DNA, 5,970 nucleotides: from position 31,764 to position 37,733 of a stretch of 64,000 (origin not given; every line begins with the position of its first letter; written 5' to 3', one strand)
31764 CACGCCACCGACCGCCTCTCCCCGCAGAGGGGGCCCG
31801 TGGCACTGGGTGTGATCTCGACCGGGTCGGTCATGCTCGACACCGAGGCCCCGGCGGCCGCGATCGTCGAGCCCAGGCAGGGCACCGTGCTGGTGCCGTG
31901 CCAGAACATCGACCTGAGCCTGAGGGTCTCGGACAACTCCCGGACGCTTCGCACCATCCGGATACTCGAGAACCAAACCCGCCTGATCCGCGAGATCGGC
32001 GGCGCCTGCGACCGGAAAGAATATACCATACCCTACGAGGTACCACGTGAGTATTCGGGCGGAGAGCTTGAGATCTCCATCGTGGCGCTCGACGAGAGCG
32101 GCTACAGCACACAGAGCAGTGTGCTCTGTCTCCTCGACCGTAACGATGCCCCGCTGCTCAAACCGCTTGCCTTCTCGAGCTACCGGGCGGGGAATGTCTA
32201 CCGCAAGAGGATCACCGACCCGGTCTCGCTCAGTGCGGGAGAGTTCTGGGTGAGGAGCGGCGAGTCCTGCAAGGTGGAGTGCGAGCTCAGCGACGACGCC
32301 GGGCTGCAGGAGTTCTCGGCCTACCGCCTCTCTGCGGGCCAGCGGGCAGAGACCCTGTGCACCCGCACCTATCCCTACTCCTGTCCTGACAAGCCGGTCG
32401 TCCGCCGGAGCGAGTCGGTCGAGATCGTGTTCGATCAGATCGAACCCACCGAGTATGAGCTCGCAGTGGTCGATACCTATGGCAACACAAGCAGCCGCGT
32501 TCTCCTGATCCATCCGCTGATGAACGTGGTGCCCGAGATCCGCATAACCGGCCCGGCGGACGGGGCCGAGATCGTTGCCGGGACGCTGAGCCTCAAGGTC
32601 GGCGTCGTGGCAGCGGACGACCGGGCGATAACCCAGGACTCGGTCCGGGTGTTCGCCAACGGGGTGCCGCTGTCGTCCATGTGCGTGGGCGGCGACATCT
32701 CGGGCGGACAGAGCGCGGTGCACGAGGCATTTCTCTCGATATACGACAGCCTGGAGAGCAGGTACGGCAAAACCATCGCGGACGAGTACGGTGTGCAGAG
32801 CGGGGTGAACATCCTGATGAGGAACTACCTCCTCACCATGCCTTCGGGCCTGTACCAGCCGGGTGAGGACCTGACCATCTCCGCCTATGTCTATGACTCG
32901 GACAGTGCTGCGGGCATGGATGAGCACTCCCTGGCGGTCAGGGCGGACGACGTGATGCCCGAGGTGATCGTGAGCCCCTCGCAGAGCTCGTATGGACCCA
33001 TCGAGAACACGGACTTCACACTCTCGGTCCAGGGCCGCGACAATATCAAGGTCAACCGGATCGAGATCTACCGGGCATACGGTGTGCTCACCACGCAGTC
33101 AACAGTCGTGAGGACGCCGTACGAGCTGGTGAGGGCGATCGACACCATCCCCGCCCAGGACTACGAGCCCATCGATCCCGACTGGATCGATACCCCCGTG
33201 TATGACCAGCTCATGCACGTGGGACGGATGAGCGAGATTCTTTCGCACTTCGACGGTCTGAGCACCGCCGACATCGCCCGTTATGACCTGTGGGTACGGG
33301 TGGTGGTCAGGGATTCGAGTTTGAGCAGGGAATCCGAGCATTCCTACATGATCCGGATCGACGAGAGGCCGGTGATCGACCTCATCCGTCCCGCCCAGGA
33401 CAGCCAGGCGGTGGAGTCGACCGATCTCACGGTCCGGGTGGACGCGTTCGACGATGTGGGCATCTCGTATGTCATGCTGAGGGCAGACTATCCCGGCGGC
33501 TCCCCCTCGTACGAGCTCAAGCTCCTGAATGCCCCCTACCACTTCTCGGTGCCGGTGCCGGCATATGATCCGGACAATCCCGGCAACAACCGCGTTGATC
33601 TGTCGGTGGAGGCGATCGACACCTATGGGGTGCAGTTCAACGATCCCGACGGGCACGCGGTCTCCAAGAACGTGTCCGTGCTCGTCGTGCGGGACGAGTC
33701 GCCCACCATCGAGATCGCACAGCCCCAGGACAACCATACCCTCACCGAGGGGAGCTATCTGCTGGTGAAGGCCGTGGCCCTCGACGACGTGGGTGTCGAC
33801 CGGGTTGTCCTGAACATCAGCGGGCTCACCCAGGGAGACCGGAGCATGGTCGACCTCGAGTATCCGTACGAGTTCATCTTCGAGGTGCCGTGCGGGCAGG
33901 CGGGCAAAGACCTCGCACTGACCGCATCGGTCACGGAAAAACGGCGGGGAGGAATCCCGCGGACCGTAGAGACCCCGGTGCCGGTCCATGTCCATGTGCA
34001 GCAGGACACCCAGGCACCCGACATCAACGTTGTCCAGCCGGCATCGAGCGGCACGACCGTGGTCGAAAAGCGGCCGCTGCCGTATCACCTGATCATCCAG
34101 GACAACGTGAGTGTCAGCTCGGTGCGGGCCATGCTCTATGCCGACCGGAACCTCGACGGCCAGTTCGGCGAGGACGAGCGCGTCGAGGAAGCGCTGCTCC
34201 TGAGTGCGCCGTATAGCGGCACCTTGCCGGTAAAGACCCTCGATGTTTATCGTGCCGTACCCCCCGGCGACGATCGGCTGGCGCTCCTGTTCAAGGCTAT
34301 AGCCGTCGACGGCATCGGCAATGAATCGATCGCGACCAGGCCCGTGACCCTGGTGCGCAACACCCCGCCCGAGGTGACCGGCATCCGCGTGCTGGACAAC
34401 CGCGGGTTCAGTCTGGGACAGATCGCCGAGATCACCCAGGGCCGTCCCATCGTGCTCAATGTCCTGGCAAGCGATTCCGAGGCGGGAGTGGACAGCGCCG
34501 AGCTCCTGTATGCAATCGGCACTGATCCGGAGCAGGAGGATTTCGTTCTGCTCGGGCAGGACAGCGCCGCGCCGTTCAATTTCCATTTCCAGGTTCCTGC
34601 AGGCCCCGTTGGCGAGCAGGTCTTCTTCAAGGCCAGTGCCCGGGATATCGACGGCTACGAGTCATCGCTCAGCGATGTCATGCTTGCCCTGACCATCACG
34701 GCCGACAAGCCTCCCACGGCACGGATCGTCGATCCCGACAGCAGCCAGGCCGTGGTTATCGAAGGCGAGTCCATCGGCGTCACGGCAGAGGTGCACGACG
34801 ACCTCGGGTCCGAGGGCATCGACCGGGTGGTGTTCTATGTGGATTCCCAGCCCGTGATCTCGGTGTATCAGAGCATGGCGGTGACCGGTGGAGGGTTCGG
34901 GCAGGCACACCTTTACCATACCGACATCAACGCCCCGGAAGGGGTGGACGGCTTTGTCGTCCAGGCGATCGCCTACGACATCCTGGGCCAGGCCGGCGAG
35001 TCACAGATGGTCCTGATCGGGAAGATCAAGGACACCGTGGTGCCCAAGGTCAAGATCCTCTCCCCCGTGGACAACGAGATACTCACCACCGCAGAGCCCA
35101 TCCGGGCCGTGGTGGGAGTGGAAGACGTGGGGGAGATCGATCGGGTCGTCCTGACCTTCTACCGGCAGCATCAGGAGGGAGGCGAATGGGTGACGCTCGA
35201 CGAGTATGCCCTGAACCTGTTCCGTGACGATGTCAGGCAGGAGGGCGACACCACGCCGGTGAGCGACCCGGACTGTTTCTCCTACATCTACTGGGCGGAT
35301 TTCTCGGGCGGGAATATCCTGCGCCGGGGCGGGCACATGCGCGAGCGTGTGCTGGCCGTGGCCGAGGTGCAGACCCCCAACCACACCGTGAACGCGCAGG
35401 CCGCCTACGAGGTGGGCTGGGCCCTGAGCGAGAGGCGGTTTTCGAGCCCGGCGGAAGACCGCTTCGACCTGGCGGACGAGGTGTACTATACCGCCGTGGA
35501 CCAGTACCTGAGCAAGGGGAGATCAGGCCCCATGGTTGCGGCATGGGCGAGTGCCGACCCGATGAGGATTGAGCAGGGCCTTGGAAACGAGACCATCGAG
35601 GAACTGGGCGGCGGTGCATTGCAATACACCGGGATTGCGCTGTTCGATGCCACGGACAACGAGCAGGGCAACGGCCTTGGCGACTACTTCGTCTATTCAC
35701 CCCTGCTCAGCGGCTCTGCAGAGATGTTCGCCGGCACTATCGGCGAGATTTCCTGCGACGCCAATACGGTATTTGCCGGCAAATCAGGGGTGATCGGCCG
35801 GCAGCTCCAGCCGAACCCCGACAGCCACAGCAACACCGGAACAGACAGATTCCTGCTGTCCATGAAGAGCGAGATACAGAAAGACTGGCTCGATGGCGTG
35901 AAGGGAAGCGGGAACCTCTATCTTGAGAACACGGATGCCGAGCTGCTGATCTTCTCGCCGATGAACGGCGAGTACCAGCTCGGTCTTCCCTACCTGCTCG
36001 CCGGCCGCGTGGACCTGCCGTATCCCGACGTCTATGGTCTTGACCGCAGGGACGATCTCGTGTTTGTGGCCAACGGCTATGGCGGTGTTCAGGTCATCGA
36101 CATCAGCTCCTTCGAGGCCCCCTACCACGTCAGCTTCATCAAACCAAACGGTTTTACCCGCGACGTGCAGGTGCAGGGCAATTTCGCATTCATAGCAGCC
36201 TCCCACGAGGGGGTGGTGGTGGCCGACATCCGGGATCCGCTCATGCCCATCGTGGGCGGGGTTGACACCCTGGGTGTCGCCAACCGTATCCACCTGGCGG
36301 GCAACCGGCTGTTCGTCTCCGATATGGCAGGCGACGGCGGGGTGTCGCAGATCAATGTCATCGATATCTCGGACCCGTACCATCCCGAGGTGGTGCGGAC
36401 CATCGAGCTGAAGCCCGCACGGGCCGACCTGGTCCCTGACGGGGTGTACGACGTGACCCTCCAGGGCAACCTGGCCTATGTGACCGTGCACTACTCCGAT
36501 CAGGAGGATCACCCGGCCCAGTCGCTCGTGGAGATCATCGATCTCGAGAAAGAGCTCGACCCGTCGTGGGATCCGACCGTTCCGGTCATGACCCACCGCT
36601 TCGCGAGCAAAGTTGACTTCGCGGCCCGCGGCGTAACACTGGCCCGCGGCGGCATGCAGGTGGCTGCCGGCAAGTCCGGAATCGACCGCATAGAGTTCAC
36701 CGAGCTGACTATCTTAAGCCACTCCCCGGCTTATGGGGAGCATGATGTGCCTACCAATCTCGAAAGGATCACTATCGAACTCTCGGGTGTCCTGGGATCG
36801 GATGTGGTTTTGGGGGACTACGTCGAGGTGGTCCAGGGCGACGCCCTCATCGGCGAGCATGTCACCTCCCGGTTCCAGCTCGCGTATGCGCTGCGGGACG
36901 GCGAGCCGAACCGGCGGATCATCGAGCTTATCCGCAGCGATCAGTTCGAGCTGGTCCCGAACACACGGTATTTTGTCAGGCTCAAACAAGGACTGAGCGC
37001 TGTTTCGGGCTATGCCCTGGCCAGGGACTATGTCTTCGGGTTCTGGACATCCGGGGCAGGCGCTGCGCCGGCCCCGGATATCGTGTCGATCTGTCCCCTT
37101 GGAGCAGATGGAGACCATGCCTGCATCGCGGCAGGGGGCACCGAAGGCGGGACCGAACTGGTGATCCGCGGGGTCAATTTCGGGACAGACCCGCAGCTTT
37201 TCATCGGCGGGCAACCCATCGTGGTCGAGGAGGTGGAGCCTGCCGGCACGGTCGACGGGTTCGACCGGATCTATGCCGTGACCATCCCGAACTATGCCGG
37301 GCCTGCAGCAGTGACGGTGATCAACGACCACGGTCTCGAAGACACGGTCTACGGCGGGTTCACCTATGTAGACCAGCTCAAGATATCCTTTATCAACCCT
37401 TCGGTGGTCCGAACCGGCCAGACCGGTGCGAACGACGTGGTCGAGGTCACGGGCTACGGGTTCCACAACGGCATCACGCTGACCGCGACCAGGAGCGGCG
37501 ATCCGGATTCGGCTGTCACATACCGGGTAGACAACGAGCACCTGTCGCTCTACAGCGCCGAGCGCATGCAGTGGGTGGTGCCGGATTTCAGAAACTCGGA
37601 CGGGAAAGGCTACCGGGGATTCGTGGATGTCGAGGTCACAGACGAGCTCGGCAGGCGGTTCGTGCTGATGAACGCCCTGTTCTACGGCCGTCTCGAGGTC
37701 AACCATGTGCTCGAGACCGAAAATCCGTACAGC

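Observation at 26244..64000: Single giant ORF (>37.7 kb, >12,585 codons in view) missing from the ORF track; open to the window edge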

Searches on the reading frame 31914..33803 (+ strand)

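Call 10: search_protein_families(library=pfam, proteins=[window:31914-33803:+], max_evalue=0.01)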
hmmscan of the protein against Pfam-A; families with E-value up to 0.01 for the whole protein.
window:31914-33803:+ (630 aa): 2 families
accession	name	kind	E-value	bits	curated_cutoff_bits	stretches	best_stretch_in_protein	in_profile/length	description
PF17957.7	Big_7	-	2.2e-18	67.1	24.1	2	486-549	1-59/70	Bacterial Ig domain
PF15418.12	DUF4625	-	0.00054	20.7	27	0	32-69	88-125/131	Domain of unknown function (DUF4625)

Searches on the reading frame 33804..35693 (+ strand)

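Call 10: search_protein_families(library=pfam, proteins=[window:33804-35693:+], max_evalue=0.01)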
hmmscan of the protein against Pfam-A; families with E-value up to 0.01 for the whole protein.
window:33804-35693:+ (630 aa): 1 family
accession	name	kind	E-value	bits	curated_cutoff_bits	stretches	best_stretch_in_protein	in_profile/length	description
PF17957.7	Big_7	-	9.3e-15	55.5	24.1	1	304-354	1-47/70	Bacterial Ig domain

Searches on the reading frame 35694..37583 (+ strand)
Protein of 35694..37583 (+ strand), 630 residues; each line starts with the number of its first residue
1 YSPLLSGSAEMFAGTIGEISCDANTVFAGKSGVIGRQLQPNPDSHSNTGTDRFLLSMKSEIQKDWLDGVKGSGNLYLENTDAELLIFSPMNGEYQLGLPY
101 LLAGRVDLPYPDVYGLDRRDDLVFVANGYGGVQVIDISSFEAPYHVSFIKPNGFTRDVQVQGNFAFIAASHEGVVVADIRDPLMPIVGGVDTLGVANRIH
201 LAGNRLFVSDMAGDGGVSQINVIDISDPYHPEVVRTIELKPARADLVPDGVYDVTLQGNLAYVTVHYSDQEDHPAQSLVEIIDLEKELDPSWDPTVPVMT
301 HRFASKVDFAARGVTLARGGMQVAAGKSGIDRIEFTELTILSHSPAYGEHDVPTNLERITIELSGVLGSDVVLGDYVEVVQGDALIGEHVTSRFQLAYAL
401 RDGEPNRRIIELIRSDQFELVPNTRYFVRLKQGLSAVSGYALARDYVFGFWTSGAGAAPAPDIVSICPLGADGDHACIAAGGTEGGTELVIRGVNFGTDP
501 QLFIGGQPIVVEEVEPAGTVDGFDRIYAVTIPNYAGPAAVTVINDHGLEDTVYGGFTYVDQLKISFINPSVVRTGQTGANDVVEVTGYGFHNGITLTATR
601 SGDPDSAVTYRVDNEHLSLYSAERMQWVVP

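Call 10: search_protein_families(library=pfam, proteins=[window:35694-37583:+], max_evalue=0.01)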
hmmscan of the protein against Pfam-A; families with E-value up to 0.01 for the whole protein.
window:35694-37583:+ (630 aa): 2 families
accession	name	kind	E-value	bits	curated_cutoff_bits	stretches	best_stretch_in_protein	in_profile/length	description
PF08309.17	LVIVD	-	3.7e-08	33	20.2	1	153-186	2-35/42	LVIVD repeat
PF01833.30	TIG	-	9.8e-05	22.7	20.9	1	481-546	11-72/84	IPT/TIG domain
